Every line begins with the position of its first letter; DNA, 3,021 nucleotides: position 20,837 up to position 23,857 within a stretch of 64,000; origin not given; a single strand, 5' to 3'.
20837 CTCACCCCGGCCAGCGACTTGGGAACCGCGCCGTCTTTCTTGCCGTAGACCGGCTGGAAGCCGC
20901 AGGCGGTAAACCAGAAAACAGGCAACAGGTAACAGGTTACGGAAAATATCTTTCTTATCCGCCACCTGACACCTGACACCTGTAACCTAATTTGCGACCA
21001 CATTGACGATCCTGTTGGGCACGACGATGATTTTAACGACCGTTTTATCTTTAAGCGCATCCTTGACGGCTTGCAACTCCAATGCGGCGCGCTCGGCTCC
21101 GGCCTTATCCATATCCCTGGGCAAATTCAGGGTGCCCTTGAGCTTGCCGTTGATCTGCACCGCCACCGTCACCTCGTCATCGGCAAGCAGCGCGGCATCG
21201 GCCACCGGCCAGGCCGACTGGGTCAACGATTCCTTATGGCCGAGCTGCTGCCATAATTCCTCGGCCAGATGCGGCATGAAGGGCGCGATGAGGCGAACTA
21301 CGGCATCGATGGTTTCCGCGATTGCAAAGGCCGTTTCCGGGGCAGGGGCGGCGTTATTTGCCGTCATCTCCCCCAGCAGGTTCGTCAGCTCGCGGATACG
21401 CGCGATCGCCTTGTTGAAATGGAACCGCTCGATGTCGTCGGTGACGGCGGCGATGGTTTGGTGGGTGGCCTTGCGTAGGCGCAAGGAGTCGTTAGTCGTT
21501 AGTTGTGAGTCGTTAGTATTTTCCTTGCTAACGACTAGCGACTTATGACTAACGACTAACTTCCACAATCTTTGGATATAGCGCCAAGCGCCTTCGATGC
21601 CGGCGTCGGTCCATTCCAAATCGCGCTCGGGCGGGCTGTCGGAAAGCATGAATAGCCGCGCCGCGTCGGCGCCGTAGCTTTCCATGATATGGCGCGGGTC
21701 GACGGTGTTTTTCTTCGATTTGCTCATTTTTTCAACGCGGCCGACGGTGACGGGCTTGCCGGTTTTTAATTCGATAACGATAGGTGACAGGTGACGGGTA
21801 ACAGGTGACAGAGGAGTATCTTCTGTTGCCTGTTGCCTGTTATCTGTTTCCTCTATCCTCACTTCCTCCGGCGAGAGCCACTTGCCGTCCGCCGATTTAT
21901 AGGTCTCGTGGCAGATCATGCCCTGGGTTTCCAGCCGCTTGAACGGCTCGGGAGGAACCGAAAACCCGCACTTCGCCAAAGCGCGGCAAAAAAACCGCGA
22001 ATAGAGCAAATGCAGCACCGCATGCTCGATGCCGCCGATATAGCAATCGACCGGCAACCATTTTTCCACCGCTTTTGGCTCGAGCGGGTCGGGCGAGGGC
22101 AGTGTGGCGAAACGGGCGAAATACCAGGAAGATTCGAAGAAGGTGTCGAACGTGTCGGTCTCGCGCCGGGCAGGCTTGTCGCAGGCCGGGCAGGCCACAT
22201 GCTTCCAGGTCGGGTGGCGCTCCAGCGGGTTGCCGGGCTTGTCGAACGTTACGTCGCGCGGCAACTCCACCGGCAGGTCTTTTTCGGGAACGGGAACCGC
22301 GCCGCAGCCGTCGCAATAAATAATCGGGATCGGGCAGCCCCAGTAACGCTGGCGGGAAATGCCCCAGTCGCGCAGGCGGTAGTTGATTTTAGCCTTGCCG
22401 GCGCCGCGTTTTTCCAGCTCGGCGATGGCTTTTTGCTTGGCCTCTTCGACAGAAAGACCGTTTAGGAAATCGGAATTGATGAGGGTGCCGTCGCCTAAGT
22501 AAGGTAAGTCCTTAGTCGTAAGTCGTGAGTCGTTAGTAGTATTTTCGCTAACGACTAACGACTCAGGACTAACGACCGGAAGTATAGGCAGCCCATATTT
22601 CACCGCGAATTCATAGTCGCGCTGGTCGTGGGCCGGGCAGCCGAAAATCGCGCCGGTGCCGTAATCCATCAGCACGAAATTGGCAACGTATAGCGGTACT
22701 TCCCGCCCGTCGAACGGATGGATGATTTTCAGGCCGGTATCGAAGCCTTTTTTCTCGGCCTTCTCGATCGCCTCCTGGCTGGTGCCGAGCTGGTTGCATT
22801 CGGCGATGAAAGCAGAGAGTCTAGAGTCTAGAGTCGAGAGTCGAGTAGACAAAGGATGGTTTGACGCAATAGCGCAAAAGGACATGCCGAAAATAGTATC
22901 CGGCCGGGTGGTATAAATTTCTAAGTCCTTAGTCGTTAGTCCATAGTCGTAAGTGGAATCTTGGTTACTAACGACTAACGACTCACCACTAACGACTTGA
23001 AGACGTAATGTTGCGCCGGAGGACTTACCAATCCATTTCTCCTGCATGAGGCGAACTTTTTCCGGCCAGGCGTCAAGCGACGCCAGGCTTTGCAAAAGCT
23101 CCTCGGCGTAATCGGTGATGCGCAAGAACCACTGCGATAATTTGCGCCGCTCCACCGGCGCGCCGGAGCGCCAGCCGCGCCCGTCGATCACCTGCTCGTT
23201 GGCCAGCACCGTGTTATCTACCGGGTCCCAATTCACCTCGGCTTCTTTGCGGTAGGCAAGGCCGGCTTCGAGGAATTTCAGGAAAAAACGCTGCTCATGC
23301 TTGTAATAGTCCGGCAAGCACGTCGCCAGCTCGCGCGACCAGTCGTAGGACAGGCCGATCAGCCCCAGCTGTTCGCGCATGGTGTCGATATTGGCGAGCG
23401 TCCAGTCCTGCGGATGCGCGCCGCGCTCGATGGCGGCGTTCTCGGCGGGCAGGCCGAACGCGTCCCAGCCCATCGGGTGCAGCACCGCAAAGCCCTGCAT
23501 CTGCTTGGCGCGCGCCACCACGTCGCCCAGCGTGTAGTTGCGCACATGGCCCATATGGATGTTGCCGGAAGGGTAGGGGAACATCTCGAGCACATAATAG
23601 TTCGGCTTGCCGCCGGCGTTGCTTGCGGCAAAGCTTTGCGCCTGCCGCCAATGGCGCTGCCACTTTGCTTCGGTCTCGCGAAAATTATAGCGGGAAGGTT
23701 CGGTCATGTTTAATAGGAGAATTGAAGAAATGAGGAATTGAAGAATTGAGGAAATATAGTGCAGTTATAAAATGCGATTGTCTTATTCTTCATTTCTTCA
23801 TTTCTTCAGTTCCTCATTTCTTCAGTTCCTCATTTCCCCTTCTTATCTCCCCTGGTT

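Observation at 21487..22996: leuS carries five repeat-encoded segments with stop-avoiding substitutions at fixed positions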

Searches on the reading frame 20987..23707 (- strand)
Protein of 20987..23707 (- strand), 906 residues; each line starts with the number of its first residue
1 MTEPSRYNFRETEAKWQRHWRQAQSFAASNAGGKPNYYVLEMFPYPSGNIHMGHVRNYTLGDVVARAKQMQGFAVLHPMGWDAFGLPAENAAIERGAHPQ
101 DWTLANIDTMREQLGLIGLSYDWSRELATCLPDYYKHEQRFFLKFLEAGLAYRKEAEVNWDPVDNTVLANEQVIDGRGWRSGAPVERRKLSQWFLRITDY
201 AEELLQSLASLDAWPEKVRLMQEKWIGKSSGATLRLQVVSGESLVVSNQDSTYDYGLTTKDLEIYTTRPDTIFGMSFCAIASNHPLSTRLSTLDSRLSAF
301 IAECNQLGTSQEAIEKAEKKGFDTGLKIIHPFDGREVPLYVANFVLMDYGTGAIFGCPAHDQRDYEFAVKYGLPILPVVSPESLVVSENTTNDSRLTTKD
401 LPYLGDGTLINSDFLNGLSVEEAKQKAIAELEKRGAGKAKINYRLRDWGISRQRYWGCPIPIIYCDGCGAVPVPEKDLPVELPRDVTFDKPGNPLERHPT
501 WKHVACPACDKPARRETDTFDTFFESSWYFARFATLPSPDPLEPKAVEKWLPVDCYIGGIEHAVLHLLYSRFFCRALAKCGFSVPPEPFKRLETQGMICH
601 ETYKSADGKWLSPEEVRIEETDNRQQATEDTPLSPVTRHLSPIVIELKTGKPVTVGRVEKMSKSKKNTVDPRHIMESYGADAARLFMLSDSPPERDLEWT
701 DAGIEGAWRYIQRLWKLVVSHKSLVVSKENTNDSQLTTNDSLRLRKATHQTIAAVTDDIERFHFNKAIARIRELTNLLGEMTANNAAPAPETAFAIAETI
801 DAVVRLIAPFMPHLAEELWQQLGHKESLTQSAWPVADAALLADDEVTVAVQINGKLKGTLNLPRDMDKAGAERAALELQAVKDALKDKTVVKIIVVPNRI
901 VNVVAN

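Call 5: search_solved_structures(query=window:20987-23707:-, show_alignments=2)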
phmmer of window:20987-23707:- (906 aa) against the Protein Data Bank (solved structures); distinct sequences matched with E-value up to 0.001: 72 (the best 60 are shown).
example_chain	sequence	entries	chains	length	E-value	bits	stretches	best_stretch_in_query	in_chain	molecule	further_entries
6q89_A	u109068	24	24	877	1.4e-252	843.8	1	12-904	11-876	Leucine--tRNA ligase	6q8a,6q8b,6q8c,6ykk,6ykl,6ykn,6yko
7nty_A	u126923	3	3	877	7.5e-252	841.4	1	12-904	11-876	Leucine--tRNA ligase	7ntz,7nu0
7nu1_A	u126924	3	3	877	1.2e-251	840.7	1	12-904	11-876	Leucine--tRNA ligase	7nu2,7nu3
7nua_A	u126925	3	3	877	1.8e-251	840.1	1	12-904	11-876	Leucine--tRNA ligase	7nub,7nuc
3zgz_A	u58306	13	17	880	1.4e-234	784.2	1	6-905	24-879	LEUCINE--TRNA LIGASE | LEUCYL-TRNA SYNTHETASE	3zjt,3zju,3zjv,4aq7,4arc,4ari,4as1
9twt_A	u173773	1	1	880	6.6e-234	782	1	6-905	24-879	Leucine--tRNA ligase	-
5omw_A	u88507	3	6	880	7.2e-234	781.9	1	6-905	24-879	Leucine--tRNA ligase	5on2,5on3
9twr_A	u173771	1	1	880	7.2e-234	781.9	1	6-905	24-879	Leucine--tRNA ligase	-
9tws_A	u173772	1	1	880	8.9e-234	781.6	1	6-905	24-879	Leucine--tRNA ligase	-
9tjw_A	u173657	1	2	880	1e-233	781.4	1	6-905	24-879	Leucine--tRNA ligase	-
9twv_A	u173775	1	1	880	1.8e-233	780.6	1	6-905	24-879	Leucine--tRNA ligase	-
9twu_A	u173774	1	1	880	3e-233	779.9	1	6-905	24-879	Leucine--tRNA ligase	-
9tjv_A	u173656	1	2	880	8.1e-233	778.4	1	6-905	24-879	Leucine--tRNA ligase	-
1h3n_A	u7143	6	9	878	3.7e-230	769.6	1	6-905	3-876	LEUCYL-TRNA SYNTHETASE | AMINOACYL-TRNA SYNTHETASE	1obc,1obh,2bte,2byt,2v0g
2v0c_A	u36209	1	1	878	2.8e-229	766.7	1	6-905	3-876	AMINOACYL-TRNA SYNTHETASE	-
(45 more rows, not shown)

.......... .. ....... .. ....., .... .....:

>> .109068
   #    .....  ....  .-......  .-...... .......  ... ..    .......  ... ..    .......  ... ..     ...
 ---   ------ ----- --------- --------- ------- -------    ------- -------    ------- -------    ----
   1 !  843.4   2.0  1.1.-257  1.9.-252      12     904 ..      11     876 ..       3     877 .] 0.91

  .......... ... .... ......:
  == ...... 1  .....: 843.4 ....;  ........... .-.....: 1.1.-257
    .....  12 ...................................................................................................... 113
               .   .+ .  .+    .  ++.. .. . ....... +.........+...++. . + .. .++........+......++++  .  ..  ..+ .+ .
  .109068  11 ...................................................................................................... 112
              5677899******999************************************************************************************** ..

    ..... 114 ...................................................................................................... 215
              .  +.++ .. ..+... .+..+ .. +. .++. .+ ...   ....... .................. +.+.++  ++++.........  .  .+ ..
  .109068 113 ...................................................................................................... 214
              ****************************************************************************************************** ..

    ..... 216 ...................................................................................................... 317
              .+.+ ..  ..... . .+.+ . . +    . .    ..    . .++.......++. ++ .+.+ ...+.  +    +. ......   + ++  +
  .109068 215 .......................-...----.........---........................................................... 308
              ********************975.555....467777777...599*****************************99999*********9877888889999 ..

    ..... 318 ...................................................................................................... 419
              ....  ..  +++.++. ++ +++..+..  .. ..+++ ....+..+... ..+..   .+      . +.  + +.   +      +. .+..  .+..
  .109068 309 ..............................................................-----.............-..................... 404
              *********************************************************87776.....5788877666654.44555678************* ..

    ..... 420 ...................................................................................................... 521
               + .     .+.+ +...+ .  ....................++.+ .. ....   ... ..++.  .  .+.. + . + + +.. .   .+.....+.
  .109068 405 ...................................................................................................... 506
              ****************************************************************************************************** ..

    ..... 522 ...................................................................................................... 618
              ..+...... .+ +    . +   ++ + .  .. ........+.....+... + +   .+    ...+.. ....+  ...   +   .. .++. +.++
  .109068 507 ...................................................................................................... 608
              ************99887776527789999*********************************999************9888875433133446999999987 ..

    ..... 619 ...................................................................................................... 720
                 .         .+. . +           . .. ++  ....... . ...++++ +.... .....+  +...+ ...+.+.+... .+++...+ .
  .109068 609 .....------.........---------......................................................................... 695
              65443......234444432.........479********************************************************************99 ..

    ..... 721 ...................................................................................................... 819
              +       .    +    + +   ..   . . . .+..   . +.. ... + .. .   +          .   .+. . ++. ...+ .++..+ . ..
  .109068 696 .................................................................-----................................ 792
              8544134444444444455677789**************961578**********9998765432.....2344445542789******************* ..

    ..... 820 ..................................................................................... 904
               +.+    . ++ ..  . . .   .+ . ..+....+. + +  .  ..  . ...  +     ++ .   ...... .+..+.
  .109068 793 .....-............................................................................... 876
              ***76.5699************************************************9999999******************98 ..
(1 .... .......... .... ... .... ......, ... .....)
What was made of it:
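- Checked: Its best PDB hits are LeuRS of N. gonorrhoeae, E. coli and T. thermophilus, with E-values of 1e-252 to 1e-230 (call 5).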

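Call 6: find_related_loci(query=window:20990-23707:-, collection=genome_contigs, flank=3000)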
Query window:20990-23707:- (906 aa) in genome_contigs; peptide patterns used: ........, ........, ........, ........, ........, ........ (x = any residue, [..] = any of these).
600 stretches matched a pattern (row limit reached: there are more); 596 encode a relative of the query (tblastn E <= 1e-3); the best 80 are kept; 80 distinct loci.
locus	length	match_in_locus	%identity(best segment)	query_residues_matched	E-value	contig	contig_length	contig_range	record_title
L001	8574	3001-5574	57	1-905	0e+0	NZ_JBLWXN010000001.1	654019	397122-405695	MAG: Terasakiella sp. isolate EA21-01 A21.003.metabat.1RE.5K@1, whole genome shotgun sequence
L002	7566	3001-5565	58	2-904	0e+0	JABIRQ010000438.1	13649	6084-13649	MAG: Rhodospirillaceae bacterium isolate SI072_bin169 k141_2549035, whole genome shotgun sequence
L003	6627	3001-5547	57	5-904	0e+0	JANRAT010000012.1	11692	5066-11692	MAG: Rhodospirillales bacterium isolate MAG_198 P22051_108_S30_metaspades_10788_11692_cov_5, whole genome shotgun sequen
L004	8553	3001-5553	57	5-904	0e+0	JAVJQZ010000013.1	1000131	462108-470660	MAG: Rhodospirillales bacterium isolate D1-CHI-11 k141_10052, whole genome shotgun sequence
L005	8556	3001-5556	58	5-905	0e+0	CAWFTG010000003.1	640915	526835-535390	MAG: uncultured Alphaproteobacteria bacterium isolate MFD09603.bin.1.272 genome assembly, contig: contig_22411, whole ge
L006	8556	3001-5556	59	5-902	0e+0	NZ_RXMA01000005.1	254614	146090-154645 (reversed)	Azospirillum griseum strain L-25-5 w-1 Scaffold5, whole genome shotgun sequence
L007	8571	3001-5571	57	2-904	0e+0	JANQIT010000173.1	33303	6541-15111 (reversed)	MAG: Hwanghaeella sp. isolate PL24a_bin.65 k99_5122281, whole genome shotgun sequence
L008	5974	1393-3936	59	5-904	0e+0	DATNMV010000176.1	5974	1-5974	MAG TPA_asm: Stellaceae bacterium isolate SMAG_U11488 k141_363906, whole genome shotgun sequence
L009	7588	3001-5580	57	6-905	0e+0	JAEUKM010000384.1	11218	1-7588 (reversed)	MAG: Rhodospirillaceae bacterium isolate new MAG-95 k141_1972104, whole genome shotgun sequence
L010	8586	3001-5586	58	1-905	0e+0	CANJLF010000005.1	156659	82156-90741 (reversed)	MAG: Candidatus Marinimicrobia bacterium isolate RH-23may17-65 genome assembly, contig: RH-23may17-C565, whole genome sh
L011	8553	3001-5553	57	5-904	0e+0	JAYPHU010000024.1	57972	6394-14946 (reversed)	MAG: Rhodospirillaceae bacterium isolate 139577_S178_metabat_bins_sens.tsv.044 NODE_392_length_57972_cov_16.471692, whol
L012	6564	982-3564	57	5-905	0e+0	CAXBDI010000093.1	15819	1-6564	MAG TPA_asm: uncultured Alphaproteobacteria bacterium isolate ERR2762122_concoct_107 genome assembly, contig: ERZ3421826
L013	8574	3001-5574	58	6-905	0e+0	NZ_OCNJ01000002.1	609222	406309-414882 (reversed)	Caenispirillum bisanense strain USBA 140, whole genome shotgun sequence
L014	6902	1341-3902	58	2-904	0e+0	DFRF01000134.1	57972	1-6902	MAG TPA_asm: Rhodospirillaceae bacterium UBA3470 UBA3470_contig_35833, whole genome shotgun sequence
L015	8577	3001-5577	56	3-904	0e+0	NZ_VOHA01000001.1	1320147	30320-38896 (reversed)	Reyranella sp. CPCC 100927 Scaffold1, whole genome shotgun sequence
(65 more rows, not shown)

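Call 7: find_homologous_proteins(query=window:20990-23707:-, max_evalue=1e-100)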
Query window:20990-23707:- (906 aa): 8000 proteins with E <= 1e-100 among 8000 candidates; the best 120 are listed.
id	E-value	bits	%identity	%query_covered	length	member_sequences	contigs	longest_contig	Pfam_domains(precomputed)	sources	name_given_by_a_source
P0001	0.0e+0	2119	100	100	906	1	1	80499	PF09334.18,PF08264.20,PF13603.13,PF00133.29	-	-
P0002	0.0e+0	1495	71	100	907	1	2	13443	PF09334.18,PF08264.20,PF13603.13,PF00133.29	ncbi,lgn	-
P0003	0.0e+0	1488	72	100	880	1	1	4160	PF09334.18,PF01406.26,PF08264.20,PF13603.13,PF00133.29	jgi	-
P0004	0.0e+0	1471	72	100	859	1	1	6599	PF09334.18,PF01406.26,PF08264.20,PF13603.13,PF00133.29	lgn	-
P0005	0.0e+0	1461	72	100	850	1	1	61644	PF09334.18,PF08264.20,PF13603.13,PF00133.29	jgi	jgi:leucyl-tRNA synthetase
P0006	0.0e+0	1459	71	100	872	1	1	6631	PF09334.18,PF01406.26,PF08264.20,PF13603.13,PF00133.29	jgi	jgi:leucyl-tRNA synthetase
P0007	0.0e+0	1458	72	99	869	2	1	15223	PF09334.18,PF08264.20,PF13603.13,PF00133.29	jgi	-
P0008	0.0e+0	1457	71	100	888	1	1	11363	PF09334.18,PF08264.20,PF13603.13,PF00133.29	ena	-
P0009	0.0e+0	1455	71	100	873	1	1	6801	PF09334.18,PF08264.20,PF13603.13,PF00133.29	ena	-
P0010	0.0e+0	1454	72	99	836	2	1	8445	PF09334.18,PF01406.26,PF08264.20,PF13603.13,PF00133.29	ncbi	-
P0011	0.0e+0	1453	71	100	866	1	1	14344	PF09334.18,PF01406.26,PF08264.20,PF13603.13,PF00133.29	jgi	-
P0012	0.0e+0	1446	70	100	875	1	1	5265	PF09334.18,PF01406.26,PF08264.20,PF13603.13,PF00133.29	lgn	-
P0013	0.0e+0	1445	72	99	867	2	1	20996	PF09334.18,PF01406.26,PF08264.20,PF13603.13,PF00133.29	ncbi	-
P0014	0.0e+0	1438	70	99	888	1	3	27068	PF09334.18,PF08264.20,PF13603.13,PF00133.29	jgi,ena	-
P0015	0.0e+0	1436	69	100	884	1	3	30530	PF09334.18,PF08264.20,PF13603.13,PF00133.29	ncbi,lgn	ncbi:MAG: leucine--tRNA ligase [Alphaproteobacteria bacterium]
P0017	0.0e+0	1430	69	100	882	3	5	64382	PF09334.18,PF01406.26,PF08264.20,PF13603.13,PF00133.29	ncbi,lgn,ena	ncbi:MAG: leucine--tRNA ligase [Pseudomonadota bacterium]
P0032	0.0e+0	1396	67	99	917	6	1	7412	PF09334.18,PF01406.26,PF08264.20,PF13603.13,PF00133.29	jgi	-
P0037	0.0e+0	1391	68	99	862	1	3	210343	PF09334.18,PF08264.20,PF13603.13,PF00133.29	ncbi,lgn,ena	-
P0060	0.0e+0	1366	67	100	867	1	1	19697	PF09334.18,PF01406.26,PF08264.20,PF13603.13,PF00133.29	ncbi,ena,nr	ncbi:MAG: leucine--tRNA ligase [Alphaproteobacteria bacterium]|nr:leucine--tRNA ligase [Alphaproteob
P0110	0.0e+0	1282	65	100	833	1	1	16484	PF09334.18,PF01406.26,PF08264.20,PF13603.13,PF00133.29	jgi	-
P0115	0.0e+0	1271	63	100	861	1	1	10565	PF09334.18,PF01406.26,PF08264.20,PF13603.13,PF00133.29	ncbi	-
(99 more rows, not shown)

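Call 17: find_encoding_contigs(protein=P0011, flank=10000, max_places=2)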
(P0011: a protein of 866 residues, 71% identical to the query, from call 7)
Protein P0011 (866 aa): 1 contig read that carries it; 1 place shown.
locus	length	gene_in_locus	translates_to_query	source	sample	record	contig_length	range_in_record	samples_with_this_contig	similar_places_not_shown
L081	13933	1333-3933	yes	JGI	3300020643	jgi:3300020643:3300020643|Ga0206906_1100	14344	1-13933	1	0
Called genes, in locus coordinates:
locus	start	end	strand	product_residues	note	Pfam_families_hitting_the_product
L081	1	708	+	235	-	?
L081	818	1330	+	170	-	PF12100:DUF3576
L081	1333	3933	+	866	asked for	PF00133:tRNA-synt_1, PF01406:tRNA-synt_1e (faint), PF09334:tRNA-synt_1g, PF13603:tRNA-synt_1_2, PF00133:tRNA-synt_1, PF08264:Anticodon_1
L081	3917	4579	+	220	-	-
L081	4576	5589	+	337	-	PF21694:DNA_pol3_delta_C (faint)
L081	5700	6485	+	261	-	-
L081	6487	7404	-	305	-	PF02195:ParB_N, PF17762:HTH_ParB, PF23552:ParB_C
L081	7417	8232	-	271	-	PF10609:ParA, PF13614:AAA_31, PF00142:Fer4_NifH (weak), PF01656:CbiA, PF02374:ArsA_ATPase (weak), PF06564:CBP_BcsQ, PF09140:MipZ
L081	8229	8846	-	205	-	PF02527:GidB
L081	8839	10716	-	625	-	PF01134:GIDA, PF03486:HI0933_like (faint), PF07992:Pyr_redox_2, PF12831:FAD_oxidored, PF21680:GIDA_C_1st, PF13932:SAM_GIDA_C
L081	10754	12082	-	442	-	PF10396:TrmE_N, PF12631:MnmE_helical, PF01926:MMR_HSR1, PF02421:FeoB_N (weak)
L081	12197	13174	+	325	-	PF08240:ADH_N, PF00107:ADH_zinc_N, PF13602:ADH_zinc_N_2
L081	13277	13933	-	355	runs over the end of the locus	?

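Call 18: find_encoding_contigs(protein=P0002, flank=10000, max_places=2)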
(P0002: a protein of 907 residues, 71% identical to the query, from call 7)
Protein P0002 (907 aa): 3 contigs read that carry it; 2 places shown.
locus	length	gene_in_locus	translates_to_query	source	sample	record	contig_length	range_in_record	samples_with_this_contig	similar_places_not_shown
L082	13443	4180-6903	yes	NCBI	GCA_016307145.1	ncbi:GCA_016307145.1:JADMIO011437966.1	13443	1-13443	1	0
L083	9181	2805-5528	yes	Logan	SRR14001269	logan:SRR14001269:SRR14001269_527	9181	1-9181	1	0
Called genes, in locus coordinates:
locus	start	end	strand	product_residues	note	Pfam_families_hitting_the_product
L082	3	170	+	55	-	?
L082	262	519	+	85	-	-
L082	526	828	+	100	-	PF02823:ATP-synt_DE_N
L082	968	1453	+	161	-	-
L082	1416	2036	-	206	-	PF01168:Ala_racemase_N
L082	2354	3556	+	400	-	PF13609:Porin_4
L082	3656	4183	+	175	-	PF12100:DUF3576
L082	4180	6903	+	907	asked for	PF00133:tRNA-synt_1, PF09334:tRNA-synt_1g, PF13603:tRNA-synt_1_2, PF00133:tRNA-synt_1, PF08264:Anticodon_1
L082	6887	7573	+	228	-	PF04390:LptE (weak)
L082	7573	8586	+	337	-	-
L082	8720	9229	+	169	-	PF01381:HTH_3 (weak), PF20432:Xre-like-HTH (weak), PF13384:HTH_23 (weak), PF12728:HTH_17 (weak)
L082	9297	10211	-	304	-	PF02195:ParB_N, PF17762:HTH_ParB, PF23552:ParB_C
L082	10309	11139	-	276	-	PF00142:Fer4_NifH, PF01656:CbiA, PF02374:ArsA_ATPase (weak), PF06564:CBP_BcsQ, PF09140:MipZ, PF10609:ParA, PF13614:AAA_31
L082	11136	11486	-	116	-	PF02527:GidB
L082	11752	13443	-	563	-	?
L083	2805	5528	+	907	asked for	PF00133:tRNA-synt_1, PF09334:tRNA-synt_1g, PF13603:tRNA-synt_1_2, PF00133:tRNA-synt_1, PF08264:Anticodon_1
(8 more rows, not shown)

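Call 21: find_encoding_contigs(protein=P0037, flank=10000, max_places=1)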
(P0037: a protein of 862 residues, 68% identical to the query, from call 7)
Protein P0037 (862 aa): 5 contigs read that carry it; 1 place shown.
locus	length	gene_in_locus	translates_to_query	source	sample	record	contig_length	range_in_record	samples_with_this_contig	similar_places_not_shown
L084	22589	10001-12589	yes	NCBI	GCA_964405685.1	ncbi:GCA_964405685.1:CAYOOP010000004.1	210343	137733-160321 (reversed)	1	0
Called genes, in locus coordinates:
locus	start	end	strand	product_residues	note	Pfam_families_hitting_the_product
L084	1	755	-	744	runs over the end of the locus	PF07728:AAA_5 (faint), PF13191:AAA_16 (faint), PF00004:AAA (weak), PF13401:AAA_22 (faint)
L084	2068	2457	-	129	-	PF02823:ATP-synt_DE_N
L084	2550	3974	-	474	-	PF02874:ATP-synt_ab_N, PF00006:ATP-synt_ab, PF22919:ATP-synt_VA_C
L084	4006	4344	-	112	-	PF01934:HepT-like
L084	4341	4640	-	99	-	PF01909:NTP_transf_2, PF18765:Polbeta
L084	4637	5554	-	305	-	PF00231:ATP-synt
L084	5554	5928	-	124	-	-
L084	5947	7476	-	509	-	PF02874:ATP-synt_ab_N, PF00006:ATP-synt_ab, PF00306:ATP-synt_ab_C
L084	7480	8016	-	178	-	PF00213:OSCP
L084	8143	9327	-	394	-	-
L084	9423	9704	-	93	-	PF05016:ParE_toxin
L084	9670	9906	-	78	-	-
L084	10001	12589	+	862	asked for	PF00133:tRNA-synt_1, PF09334:tRNA-synt_1g, PF13603:tRNA-synt_1_2, PF00133:tRNA-synt_1, PF08264:Anticodon_1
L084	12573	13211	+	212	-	-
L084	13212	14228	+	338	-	PF06144:DNA_pol3_delta (weak), PF21694:DNA_pol3_delta_C (weak)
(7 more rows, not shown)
